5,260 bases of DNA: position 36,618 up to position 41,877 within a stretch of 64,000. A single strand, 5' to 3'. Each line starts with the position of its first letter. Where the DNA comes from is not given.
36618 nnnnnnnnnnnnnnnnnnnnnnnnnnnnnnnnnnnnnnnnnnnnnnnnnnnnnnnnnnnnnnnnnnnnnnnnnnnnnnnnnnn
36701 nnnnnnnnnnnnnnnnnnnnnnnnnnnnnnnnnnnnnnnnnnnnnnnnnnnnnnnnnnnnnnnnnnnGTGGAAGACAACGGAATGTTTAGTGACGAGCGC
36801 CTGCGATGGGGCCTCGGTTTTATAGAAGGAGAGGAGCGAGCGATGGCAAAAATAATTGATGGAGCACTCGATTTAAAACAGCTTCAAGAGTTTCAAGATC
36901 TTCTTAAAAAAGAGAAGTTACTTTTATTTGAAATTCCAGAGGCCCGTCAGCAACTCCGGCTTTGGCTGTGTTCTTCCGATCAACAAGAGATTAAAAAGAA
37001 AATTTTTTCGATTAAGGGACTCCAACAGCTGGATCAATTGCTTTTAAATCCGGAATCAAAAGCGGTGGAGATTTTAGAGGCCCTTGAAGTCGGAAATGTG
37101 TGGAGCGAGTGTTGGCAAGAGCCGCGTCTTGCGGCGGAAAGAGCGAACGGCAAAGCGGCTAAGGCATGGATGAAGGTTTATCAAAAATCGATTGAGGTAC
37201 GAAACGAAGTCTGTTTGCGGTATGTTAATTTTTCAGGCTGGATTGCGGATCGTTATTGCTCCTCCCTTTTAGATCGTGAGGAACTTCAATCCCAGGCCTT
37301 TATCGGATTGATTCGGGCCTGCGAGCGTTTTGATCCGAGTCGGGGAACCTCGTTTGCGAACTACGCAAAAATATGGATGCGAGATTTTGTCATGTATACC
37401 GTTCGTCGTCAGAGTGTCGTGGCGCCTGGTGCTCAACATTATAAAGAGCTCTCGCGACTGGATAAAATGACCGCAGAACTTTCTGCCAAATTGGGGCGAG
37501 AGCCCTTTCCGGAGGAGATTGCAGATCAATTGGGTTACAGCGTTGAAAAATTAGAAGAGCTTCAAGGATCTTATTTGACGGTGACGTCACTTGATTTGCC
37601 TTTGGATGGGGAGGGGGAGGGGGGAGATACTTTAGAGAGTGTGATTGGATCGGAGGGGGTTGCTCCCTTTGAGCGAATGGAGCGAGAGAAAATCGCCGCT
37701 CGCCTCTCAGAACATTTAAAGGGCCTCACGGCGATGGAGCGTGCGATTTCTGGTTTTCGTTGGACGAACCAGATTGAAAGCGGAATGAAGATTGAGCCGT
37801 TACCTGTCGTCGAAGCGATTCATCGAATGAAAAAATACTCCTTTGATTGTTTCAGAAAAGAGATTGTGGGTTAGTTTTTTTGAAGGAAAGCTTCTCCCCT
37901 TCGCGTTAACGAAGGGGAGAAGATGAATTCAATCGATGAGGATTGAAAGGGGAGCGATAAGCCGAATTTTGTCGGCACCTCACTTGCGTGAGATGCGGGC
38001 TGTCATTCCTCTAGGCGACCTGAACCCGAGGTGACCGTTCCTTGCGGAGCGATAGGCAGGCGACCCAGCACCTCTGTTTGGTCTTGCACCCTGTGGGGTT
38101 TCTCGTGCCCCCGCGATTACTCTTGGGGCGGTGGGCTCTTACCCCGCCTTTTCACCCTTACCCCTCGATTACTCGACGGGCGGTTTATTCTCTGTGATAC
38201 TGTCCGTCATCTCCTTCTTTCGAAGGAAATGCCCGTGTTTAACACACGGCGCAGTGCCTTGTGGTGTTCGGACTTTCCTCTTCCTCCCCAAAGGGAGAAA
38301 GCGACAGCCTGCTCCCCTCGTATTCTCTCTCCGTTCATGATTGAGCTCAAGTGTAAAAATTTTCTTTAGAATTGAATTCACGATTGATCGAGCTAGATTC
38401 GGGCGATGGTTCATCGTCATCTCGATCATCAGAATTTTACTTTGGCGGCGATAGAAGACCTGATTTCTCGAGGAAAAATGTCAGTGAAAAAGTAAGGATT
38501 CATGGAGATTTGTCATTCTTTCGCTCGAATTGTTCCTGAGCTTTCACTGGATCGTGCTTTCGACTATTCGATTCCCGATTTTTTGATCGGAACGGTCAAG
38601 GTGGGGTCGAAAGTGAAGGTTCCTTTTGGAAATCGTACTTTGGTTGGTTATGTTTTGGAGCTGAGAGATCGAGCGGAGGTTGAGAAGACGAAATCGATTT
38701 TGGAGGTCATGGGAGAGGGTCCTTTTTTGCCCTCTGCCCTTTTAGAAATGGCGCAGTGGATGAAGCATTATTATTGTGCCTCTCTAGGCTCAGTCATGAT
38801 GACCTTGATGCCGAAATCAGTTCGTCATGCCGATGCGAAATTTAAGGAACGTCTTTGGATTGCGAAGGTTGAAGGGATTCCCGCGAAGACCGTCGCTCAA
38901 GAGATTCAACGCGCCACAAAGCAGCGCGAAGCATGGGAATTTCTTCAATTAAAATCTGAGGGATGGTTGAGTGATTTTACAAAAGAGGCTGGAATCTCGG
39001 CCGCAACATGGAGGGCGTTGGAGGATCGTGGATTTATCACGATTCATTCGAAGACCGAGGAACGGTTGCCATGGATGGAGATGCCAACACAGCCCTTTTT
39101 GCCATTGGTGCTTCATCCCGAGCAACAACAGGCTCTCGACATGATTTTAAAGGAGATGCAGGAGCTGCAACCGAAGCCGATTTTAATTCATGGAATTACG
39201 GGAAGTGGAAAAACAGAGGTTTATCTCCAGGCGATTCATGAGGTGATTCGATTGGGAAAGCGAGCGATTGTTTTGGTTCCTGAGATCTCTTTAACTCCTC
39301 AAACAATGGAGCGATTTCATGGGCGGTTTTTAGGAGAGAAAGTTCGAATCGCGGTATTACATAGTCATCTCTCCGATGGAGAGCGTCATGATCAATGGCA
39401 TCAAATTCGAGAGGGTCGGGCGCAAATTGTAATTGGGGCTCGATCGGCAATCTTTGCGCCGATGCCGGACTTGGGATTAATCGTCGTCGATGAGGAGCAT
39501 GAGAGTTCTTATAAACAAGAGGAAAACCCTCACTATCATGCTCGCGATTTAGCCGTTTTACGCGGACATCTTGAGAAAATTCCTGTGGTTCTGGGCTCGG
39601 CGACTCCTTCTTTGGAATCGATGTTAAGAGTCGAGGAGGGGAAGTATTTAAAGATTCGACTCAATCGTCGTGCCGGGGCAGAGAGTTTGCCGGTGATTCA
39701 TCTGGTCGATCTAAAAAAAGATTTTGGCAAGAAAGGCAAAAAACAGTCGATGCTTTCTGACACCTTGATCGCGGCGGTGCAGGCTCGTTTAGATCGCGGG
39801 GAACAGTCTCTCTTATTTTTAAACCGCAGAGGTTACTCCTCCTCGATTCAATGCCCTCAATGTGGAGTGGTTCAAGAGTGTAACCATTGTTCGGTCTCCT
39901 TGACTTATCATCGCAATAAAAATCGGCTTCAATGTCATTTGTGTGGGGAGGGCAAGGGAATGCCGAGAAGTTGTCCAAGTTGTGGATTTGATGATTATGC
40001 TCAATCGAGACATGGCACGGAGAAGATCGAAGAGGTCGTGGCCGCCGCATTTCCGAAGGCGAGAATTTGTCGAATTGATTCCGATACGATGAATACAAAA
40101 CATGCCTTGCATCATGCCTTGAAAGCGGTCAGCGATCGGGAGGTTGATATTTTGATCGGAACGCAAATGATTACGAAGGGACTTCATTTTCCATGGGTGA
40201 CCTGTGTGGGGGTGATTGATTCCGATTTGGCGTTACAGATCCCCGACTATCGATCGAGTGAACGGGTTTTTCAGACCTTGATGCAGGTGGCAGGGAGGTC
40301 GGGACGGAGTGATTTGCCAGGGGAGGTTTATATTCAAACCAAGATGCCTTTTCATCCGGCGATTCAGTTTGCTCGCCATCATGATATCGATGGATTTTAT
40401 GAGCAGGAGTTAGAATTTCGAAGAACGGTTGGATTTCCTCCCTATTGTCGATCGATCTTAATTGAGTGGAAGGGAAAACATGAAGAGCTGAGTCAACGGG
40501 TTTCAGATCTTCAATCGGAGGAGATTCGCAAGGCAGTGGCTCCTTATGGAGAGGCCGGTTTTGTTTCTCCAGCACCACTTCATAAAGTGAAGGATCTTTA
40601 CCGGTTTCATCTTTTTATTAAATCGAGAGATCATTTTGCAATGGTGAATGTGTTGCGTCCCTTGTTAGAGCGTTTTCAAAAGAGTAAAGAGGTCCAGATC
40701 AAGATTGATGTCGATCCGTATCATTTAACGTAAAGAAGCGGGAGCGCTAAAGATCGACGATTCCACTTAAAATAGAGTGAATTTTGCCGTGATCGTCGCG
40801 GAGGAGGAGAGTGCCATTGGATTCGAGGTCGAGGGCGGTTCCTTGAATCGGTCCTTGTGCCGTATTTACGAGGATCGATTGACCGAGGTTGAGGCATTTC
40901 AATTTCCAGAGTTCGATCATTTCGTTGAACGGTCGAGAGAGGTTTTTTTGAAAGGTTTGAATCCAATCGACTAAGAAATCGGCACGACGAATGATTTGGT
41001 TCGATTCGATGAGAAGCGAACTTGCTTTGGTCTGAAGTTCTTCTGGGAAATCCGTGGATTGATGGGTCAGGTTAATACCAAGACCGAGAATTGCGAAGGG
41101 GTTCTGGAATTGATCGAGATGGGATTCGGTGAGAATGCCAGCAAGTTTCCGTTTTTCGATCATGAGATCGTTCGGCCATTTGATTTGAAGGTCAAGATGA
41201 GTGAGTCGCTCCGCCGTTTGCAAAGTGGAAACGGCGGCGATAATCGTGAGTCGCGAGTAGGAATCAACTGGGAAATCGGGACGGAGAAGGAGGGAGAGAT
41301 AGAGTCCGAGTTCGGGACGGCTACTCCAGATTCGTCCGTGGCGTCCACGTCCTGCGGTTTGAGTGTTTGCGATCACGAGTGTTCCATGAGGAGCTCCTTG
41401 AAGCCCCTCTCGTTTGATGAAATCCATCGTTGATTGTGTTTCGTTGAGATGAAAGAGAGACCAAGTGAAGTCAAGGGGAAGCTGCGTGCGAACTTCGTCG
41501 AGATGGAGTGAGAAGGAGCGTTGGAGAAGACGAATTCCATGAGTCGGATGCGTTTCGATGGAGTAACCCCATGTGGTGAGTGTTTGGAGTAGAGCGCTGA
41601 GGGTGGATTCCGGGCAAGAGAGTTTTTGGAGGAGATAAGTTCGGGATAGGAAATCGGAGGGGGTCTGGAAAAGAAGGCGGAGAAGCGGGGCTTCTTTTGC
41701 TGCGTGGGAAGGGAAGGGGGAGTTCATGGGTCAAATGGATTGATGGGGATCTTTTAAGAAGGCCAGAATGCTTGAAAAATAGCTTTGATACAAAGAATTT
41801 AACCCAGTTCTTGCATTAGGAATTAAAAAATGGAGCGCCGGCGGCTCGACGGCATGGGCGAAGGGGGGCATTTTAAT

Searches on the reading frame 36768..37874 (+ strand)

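Call 74: search_protein_families(library=pfam, proteins=[window:36768-37874:+], max_evalue=0.00001)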
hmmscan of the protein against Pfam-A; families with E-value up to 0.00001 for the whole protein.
window:36768-37874:+ (368 aa): 2 families
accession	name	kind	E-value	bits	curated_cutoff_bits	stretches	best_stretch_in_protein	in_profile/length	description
PF04539.22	Sigma70_r3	-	3.1e-12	46.9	25.3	1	227-292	2-69/78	Sigma-70 region 3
PF04542.20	Sigma70_r2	-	6.7e-11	42.3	24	1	159-216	12-69/71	Sigma-70 region 2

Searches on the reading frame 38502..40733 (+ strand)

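Call 74: search_protein_families(library=pfam, proteins=[window:38502-40733:+], max_evalue=0.00001)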
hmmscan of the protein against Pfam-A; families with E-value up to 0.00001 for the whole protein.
window:38502-40733:+ (743 aa): 6 families
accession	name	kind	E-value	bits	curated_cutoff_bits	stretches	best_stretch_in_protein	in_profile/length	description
PF17764.6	PriA_3primeBD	-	4.3e-25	87.8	22.7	1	11-104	3-96/96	3'DNA-binding domain (3'BD)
PF00270.35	DEAD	-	3.3e-21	76.2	26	1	206-373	2-163/167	DEAD/DEAH box helicase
PF04851.21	ResIII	-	8.2e-18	65.3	22.5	1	203-369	3-162/164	Type III restriction enzyme, res subunit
PF18074.6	PriA_C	-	8e-14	52.7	26.9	1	647-739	1-95/95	Primosomal protein N C-terminal domain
PF00271.37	Helicase_C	-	2.7e-10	40.9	23.5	0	508-603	30-109/110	Helicase conserved C-terminal domain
PF18319.7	Zn_ribbon_PriA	-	1.1e-08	35.3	26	1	460-483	1-24/27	PriA DNA helicase Cys-rich region (CRR) domain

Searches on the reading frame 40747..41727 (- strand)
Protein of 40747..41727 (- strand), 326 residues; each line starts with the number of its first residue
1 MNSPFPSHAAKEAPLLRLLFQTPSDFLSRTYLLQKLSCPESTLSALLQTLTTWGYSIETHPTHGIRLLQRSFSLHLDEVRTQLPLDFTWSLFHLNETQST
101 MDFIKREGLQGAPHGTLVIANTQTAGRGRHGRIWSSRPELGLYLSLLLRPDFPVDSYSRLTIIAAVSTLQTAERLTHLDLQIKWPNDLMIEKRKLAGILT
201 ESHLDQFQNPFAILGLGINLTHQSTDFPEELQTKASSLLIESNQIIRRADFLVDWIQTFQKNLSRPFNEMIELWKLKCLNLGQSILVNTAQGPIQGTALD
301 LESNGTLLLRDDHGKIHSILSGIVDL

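Call 74: search_protein_families(library=pfam, proteins=[window:40747-41727:-], max_evalue=0.00001)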
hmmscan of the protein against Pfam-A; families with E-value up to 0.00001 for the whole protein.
window:40747-41727:- (326 aa): 2 families
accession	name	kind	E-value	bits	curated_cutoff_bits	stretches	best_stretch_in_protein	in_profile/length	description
PF03099.24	BPL_LplA_LipB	-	1.2e-19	70.9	21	1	97-204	5-119/133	Biotin/lipoate A/B protein ligase family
PF02237.23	BPL_C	-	1.4e-06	28.6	21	1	281-326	2-47/48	Biotin protein ligase C terminal domain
